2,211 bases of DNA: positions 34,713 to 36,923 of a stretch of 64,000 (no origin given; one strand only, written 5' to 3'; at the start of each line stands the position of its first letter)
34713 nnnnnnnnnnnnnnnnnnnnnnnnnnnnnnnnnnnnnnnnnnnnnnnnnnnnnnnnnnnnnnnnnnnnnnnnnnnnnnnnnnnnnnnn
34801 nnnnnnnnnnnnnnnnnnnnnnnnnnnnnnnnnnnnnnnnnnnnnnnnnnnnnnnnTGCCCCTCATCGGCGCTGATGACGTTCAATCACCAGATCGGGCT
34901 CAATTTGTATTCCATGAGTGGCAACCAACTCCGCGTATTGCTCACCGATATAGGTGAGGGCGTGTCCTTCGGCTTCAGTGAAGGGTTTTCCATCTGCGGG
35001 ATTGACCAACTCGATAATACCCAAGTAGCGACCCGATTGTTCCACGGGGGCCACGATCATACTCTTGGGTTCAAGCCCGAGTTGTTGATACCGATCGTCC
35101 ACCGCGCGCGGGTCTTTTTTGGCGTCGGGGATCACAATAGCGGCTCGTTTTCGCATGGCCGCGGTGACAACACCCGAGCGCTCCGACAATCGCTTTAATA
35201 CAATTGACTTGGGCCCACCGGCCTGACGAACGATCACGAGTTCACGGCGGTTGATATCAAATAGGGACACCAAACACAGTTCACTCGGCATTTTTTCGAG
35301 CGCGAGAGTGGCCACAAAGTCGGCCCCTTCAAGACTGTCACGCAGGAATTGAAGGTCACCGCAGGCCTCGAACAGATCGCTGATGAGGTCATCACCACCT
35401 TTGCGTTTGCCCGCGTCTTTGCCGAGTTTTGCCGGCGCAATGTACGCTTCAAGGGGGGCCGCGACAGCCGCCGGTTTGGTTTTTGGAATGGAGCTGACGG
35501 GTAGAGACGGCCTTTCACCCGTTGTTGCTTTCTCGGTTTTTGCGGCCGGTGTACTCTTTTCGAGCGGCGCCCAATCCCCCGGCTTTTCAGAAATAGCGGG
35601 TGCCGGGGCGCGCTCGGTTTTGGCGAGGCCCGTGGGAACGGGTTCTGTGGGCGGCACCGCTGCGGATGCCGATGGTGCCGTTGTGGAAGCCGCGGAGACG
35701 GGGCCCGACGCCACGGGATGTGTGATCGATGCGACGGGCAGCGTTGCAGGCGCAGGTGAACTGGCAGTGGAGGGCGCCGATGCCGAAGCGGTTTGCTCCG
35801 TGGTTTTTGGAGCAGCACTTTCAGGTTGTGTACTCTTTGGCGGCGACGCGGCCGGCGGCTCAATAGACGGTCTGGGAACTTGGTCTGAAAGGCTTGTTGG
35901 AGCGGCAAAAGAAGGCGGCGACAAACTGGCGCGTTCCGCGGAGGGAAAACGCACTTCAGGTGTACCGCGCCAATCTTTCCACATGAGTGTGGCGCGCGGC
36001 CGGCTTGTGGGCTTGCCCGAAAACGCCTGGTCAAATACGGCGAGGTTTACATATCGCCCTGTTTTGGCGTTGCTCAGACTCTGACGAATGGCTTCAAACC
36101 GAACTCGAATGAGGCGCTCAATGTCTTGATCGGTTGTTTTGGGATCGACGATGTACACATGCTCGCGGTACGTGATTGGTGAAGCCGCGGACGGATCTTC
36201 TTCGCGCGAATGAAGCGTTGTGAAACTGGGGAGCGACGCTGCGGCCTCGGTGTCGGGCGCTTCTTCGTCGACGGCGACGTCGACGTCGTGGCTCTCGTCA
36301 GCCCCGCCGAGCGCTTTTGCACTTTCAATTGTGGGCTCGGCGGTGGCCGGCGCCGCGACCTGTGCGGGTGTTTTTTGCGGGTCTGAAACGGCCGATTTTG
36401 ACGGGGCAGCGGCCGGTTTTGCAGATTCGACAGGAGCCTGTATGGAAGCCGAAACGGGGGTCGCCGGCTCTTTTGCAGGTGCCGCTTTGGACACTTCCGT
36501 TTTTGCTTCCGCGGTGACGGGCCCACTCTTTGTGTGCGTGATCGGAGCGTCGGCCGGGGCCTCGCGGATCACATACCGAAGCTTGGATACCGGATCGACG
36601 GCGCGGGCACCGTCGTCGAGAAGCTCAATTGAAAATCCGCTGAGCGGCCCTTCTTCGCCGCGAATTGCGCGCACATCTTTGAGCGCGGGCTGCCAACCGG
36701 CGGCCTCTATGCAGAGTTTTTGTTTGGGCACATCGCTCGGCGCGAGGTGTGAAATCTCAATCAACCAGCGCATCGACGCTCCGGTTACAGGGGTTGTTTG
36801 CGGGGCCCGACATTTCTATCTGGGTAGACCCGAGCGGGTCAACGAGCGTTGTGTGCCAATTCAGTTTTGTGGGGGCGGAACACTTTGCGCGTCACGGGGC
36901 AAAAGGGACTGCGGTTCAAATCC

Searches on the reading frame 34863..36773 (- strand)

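Call 32: search_protein_families(library=pfam, proteins=[window:34863-36773:-], max_evalue=0.0001)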
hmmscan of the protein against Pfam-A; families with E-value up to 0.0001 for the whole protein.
window:34863-36773:- (636 aa): 2 families
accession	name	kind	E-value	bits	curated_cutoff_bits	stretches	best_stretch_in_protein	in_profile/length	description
PF01590.32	GAF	-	5.6e-08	33.8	22.4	1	495-614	17-130/133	GAF domain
PF13185.12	GAF_2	-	3.5e-07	30.9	28.6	1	487-616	11-134/136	GAF domain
